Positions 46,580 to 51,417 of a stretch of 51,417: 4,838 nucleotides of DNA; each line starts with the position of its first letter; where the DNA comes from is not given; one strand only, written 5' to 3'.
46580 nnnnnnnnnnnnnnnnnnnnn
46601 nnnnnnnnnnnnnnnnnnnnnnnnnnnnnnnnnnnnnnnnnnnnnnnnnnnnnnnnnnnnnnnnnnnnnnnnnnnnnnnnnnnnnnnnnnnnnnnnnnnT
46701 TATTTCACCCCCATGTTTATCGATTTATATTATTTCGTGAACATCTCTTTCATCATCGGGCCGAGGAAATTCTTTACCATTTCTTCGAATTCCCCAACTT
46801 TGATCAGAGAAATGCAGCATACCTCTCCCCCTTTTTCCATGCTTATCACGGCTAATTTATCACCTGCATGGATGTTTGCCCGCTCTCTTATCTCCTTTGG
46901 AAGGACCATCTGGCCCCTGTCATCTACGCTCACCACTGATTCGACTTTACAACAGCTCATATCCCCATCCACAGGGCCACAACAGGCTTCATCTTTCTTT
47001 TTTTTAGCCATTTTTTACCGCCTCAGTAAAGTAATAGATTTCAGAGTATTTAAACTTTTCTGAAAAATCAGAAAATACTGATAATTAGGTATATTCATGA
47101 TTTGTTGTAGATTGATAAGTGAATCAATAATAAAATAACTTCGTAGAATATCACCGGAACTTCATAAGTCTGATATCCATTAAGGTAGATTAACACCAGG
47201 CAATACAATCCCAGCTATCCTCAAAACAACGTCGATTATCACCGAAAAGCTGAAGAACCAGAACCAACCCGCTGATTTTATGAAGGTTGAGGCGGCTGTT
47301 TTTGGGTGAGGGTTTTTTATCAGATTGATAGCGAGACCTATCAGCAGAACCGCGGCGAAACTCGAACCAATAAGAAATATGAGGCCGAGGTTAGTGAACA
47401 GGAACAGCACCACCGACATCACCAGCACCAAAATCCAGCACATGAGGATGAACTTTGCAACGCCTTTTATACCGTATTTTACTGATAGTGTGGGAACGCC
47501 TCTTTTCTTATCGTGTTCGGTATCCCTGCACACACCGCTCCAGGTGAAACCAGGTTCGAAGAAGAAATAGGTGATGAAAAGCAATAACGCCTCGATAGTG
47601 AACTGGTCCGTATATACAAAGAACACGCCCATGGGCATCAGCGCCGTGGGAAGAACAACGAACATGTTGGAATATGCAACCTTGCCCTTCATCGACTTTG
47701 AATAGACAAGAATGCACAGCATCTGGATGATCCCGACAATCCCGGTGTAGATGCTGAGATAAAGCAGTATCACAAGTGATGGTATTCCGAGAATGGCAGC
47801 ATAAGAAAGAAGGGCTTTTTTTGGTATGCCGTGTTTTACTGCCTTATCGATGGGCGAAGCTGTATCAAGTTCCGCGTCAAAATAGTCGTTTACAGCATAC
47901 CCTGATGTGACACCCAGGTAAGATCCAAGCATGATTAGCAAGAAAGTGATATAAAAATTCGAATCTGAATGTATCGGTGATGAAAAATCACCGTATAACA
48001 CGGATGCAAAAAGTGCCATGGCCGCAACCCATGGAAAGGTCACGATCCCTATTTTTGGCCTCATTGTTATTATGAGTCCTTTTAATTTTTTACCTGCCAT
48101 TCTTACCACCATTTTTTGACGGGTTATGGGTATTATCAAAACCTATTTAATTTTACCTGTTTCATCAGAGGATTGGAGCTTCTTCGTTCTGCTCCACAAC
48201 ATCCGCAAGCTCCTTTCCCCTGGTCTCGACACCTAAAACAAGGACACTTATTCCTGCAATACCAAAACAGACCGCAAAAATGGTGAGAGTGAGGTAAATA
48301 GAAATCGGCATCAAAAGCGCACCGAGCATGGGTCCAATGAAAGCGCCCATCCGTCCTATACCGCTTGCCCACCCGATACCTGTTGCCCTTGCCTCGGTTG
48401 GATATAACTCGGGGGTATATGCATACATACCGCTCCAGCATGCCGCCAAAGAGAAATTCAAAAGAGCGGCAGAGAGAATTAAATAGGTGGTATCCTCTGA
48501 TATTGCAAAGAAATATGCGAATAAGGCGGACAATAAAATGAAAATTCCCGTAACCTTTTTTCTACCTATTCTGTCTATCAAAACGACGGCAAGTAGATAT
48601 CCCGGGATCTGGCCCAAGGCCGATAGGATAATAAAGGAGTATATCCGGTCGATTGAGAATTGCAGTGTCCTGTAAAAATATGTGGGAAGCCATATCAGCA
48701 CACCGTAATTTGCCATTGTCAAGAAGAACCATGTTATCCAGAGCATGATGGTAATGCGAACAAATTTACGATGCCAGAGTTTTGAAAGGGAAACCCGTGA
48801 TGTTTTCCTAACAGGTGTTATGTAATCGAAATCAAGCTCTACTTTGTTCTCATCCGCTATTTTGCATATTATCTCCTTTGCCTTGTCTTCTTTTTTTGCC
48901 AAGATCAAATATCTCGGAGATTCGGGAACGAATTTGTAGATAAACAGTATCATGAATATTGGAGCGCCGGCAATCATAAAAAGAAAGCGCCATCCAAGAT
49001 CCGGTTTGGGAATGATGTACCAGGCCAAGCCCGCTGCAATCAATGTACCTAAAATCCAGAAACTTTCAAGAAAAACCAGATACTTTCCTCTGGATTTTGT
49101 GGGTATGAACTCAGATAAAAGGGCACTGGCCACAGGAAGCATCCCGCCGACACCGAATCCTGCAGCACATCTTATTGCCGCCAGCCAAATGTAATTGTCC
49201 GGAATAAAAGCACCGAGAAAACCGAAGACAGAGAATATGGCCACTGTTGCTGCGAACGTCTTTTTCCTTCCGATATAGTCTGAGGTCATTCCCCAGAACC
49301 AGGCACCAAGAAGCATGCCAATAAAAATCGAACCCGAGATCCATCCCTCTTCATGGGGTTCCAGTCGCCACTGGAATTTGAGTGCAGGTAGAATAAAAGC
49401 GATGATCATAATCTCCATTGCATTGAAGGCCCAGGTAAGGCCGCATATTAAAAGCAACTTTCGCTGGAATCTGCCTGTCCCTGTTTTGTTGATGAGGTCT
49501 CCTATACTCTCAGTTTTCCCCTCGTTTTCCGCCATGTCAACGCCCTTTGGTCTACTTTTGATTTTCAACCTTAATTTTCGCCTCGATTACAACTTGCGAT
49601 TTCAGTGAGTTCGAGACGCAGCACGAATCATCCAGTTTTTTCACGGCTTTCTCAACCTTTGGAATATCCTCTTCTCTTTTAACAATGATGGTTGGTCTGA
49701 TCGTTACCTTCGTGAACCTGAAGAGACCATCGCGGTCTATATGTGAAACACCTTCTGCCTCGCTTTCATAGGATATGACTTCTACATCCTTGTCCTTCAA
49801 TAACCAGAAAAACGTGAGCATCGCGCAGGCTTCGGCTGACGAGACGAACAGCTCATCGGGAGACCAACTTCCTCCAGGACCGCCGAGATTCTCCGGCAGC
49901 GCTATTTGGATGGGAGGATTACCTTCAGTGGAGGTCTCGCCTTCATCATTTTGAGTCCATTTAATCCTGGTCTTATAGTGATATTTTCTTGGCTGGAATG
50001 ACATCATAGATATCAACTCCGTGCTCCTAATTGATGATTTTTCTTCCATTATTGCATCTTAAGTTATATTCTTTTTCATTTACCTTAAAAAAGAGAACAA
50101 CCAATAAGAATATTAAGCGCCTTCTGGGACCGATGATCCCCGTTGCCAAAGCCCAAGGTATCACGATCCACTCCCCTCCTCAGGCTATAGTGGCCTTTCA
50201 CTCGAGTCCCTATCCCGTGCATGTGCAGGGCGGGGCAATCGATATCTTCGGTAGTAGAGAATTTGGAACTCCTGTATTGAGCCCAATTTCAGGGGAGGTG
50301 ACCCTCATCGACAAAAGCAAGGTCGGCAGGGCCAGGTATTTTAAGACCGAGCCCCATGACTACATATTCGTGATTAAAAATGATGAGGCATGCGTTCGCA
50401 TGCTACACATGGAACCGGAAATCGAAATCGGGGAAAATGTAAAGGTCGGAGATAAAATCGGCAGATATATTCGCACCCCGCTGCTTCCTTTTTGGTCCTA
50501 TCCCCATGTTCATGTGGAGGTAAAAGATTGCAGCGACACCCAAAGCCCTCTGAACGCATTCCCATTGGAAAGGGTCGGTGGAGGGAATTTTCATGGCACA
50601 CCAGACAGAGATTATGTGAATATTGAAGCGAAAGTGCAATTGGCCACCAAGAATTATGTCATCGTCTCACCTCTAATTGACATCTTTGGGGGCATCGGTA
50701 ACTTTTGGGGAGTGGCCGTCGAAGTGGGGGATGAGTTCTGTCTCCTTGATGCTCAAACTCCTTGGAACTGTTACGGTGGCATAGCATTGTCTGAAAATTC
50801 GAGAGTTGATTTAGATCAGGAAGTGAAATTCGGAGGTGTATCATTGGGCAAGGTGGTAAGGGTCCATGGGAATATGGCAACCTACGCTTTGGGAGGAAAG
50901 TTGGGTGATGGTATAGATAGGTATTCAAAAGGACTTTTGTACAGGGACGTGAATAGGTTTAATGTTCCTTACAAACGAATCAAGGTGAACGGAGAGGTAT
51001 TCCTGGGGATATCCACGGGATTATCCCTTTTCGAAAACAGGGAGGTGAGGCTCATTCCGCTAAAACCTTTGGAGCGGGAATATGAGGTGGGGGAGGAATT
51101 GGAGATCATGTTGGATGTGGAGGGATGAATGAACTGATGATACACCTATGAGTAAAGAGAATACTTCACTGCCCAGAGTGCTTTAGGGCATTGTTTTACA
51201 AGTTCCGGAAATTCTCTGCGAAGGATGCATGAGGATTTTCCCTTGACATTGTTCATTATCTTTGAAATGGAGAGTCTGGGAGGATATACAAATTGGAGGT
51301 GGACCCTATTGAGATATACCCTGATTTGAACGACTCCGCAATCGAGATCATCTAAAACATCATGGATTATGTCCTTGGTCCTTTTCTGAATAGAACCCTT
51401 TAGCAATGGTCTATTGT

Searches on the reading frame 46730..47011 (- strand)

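Call 77: search_protein_families(library=pfam, proteins=[window:46730-47011:-], max_evalue=0.01)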
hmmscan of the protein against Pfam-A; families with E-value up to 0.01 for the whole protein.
window:46730-47011:- (93 aa): 1 family
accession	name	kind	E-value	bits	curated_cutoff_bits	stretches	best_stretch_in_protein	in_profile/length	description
PF04014.23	MazE_antitoxin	-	3.1e-08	33.9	24.7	1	26-62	1-37/48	Antidote-toxin recognition MazE, bacterial antitoxin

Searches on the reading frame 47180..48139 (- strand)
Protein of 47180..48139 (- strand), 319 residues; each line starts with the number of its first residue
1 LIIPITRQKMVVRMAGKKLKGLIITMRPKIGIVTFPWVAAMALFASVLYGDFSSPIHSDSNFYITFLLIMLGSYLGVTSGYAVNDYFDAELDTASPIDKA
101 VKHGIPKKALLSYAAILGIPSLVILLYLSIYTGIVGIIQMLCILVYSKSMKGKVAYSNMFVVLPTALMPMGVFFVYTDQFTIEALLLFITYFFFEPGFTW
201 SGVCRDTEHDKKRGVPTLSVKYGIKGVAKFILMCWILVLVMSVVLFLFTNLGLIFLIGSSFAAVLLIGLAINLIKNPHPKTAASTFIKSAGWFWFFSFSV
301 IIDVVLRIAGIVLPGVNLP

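Call 6: search_protein_families(library=pfam, proteins=[window:47180-48139:-], max_evalue=0.001)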
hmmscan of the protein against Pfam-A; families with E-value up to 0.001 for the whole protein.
window:47180-48139:- (319 aa): 1 family
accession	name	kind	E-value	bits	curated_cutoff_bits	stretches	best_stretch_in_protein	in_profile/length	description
PF01040.23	UbiA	-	4.7e-32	111.7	34.2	1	63-291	18-245/250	UbiA prenyltransferase family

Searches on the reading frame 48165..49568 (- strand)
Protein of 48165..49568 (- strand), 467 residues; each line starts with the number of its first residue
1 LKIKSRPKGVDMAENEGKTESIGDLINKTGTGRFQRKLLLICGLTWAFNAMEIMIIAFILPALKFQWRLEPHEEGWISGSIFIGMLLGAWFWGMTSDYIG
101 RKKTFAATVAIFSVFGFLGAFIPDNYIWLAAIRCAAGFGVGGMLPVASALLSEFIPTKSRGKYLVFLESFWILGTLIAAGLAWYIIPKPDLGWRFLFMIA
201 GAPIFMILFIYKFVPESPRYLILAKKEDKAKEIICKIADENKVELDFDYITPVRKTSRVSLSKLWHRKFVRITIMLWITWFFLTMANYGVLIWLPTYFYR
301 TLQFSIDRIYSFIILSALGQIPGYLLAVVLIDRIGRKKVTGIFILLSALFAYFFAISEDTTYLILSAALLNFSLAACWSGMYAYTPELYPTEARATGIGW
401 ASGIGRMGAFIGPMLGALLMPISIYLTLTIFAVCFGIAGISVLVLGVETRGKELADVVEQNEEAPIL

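Call 6: search_protein_families(library=pfam, proteins=[window:48165-49568:-], max_evalue=0.001)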
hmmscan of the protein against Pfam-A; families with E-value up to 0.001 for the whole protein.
window:48165-49568:- (467 aa): 4 families
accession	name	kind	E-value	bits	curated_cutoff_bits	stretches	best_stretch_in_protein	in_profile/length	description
PF07690.21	MFS_1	-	1.4e-51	175.9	33.4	2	47-318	6-250/347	Major Facilitator Superfamily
PF00083.30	Sugar_tr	-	3.3e-47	161.8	22.3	1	73-457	42-448/452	Sugar (and other) transporter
PF12832.13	MFS_1_like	-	1.4e-12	47.8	25.2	1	69-419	31-361/373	MFS_1 like family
PF13347.12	MFS_2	-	1.7e-07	30.6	27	1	21-181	212-372/427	MFS/sugar transport protein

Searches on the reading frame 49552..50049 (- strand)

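Call 77: search_protein_families(library=pfam, proteins=[window:49552-50049:-], max_evalue=0.01)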
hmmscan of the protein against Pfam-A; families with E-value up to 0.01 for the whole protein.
window:49552-50049:- (165 aa): 1 family
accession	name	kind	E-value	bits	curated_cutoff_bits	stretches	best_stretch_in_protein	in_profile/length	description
PF02566.24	OsmC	-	1.8e-14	54.4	27.5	1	57-157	1-99/100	OsmC-like protein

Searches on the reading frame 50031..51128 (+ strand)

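Call 6: search_protein_families(library=pfam, proteins=[window:50031-51128:+], max_evalue=0.001)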
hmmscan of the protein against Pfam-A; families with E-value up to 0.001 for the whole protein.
window:50031-51128:+ (365 aa): 1 family
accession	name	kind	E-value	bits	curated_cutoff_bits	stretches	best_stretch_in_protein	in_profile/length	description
PF01551.29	Peptidase_M23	-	4.4e-06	27.2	28.7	1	70-166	6-89/96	Peptidase family M23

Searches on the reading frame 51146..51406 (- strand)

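Call 77: search_protein_families(library=pfam, proteins=[window:51146-51406:-], max_evalue=0.01)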
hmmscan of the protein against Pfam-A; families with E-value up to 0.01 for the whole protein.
window:51146-51406:- (86 aa): 1 family
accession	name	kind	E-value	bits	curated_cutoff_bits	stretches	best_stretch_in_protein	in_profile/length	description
PF01797.21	Y1_Tnp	-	9.5e-17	61.7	23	1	2-85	20-104/121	Transposase IS200 like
